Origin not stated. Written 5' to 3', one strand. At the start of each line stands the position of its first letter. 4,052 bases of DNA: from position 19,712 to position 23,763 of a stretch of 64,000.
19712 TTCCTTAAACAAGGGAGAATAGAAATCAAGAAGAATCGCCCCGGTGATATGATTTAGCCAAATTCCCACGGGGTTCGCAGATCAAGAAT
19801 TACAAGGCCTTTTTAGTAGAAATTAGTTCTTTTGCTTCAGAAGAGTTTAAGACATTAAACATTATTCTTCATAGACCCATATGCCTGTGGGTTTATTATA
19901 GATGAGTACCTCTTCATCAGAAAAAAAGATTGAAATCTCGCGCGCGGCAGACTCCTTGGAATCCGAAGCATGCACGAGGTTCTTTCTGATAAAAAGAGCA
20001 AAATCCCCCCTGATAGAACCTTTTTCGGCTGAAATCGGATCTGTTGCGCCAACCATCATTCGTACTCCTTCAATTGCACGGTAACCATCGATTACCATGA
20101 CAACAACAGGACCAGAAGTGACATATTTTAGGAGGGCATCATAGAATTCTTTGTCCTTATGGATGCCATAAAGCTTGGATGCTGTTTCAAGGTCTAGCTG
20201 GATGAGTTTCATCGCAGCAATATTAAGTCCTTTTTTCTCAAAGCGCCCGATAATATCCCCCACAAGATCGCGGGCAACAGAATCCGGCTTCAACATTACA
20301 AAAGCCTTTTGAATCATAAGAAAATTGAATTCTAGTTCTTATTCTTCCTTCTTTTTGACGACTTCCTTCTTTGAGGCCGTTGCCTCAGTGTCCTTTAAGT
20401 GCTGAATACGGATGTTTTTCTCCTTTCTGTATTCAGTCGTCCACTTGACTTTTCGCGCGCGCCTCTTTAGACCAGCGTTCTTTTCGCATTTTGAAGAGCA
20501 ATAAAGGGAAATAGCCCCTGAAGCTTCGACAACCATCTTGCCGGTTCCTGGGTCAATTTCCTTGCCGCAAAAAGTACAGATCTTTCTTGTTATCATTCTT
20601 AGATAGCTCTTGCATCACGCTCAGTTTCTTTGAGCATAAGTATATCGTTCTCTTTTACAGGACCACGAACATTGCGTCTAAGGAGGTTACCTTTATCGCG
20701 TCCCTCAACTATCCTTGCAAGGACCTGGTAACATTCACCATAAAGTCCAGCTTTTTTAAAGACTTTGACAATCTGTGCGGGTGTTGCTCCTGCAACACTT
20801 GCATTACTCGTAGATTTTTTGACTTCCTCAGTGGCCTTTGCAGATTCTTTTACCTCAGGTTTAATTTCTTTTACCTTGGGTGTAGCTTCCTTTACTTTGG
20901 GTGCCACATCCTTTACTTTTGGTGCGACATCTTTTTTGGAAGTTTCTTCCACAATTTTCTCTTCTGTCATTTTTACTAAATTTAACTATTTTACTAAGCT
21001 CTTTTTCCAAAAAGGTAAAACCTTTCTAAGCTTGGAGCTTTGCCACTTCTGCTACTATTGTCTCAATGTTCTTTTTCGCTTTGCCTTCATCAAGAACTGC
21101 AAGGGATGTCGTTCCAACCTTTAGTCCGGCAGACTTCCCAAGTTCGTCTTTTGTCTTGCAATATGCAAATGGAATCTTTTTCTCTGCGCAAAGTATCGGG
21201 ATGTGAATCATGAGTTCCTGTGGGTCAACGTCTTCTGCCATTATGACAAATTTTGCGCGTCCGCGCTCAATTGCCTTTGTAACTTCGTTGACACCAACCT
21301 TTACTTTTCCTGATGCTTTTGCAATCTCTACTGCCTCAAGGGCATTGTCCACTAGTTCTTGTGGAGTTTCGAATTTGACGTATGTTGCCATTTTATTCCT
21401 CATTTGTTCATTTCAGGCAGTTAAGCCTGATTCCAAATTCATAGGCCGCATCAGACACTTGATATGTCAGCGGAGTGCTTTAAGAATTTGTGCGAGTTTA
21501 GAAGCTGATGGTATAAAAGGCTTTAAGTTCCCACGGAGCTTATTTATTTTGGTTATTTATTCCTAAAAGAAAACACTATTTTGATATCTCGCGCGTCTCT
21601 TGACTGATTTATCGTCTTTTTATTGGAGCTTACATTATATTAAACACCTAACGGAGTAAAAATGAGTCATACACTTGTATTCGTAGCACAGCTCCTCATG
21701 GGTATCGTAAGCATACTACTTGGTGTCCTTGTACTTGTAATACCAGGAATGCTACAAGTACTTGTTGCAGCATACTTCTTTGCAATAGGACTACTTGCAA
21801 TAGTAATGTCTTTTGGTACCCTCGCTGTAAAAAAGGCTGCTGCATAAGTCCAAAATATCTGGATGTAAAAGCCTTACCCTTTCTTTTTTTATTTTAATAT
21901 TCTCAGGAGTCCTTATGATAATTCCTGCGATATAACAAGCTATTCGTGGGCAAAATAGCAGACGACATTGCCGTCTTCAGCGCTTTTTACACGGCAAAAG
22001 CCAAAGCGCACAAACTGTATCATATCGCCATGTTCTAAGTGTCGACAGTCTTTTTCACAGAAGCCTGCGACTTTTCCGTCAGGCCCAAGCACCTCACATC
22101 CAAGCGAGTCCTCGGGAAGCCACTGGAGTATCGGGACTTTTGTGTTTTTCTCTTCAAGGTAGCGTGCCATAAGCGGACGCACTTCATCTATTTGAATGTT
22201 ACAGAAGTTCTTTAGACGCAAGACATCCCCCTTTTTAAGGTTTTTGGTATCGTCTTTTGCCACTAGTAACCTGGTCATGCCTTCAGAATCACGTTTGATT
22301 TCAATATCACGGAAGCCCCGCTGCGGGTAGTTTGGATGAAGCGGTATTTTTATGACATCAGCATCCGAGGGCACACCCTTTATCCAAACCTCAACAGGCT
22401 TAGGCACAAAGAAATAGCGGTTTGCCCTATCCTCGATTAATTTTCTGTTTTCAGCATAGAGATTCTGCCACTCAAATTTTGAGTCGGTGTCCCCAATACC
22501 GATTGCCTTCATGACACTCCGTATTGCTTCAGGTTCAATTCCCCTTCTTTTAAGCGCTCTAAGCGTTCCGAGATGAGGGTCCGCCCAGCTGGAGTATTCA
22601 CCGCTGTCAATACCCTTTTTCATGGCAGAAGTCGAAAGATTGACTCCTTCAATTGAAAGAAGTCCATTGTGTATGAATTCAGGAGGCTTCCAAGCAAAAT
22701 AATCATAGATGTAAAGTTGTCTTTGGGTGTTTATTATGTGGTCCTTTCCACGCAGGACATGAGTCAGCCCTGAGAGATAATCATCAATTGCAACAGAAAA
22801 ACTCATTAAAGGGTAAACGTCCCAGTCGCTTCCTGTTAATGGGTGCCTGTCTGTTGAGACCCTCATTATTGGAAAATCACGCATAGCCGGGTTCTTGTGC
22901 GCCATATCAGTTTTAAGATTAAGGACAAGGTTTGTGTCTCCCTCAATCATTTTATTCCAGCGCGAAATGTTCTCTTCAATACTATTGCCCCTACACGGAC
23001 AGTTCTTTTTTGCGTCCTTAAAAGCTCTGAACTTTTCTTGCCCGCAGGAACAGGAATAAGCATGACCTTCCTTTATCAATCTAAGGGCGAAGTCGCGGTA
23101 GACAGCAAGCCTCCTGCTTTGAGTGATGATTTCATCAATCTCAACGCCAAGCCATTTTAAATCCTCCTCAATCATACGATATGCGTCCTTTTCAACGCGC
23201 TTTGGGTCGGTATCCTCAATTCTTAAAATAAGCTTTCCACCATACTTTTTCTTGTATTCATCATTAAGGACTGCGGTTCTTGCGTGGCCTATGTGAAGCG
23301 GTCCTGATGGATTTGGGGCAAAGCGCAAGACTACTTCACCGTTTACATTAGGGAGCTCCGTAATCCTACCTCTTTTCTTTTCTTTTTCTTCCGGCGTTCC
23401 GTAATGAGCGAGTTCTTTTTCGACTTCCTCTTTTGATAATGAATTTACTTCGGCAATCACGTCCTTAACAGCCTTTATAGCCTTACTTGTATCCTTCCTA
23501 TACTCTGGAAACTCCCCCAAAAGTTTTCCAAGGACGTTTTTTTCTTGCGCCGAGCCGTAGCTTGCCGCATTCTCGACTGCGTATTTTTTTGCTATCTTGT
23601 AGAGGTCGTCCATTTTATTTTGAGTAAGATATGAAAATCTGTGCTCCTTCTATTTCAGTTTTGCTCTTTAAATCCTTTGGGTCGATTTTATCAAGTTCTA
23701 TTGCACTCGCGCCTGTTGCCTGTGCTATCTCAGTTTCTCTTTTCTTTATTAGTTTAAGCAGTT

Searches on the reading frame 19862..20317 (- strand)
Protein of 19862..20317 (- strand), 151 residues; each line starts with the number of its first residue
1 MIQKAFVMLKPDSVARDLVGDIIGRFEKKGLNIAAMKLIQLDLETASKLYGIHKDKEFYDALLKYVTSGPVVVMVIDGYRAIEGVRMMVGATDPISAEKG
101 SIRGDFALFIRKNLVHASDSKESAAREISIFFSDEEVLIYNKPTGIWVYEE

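Call 51: search_protein_families(library=pfam, proteins=[window:19862-20317:-], max_evalue=0.0001)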
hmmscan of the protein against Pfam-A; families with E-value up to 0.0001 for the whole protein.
window:19862-20317:- (151 aa): 1 family
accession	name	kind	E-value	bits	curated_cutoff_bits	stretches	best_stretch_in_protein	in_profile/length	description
PF00334.24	NDK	-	8.4e-51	171.8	27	1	3-137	1-135/135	Nucleoside diphosphate kinase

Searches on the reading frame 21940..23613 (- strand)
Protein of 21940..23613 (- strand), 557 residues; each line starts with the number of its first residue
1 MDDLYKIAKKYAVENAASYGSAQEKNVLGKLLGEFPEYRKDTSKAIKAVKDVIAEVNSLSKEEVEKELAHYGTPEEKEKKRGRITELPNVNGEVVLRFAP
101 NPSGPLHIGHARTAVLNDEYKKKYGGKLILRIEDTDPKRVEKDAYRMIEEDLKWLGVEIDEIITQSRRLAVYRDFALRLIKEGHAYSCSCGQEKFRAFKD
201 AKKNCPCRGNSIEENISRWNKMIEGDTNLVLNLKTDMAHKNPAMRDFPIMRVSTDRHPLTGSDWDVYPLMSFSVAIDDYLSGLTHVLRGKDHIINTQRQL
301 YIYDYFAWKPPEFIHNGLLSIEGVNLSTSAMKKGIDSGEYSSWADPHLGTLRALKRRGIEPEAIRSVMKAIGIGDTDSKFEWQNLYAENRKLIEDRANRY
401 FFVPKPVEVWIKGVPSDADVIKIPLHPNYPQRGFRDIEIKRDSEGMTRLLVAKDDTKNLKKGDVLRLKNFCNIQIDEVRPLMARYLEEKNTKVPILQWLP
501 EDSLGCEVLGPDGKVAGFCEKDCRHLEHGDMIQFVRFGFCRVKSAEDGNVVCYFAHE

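Call 51: search_protein_families(library=pfam, proteins=[window:21940-23613:-], max_evalue=0.0001)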
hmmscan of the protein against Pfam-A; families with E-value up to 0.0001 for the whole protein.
window:21940-23613:- (557 aa): 3 families
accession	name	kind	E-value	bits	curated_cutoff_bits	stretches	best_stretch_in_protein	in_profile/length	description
PF00749.27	tRNA-synt_1c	-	3.3e-72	243.5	23.4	1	93-393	1-312/314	tRNA synthetases class I (E and Q), catalytic domain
PF03950.23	tRNA-synt_1c_C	-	2e-18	66.8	23.9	1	397-478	1-76/91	tRNA synthetases class I (E and Q), anti-codon binding domain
PF20974.2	tRNA-synt_1c_C2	-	6.6e-07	30.4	23.9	1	495-542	1-68/69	tRNA synthetases class I (E and Q), anti-codon binding domain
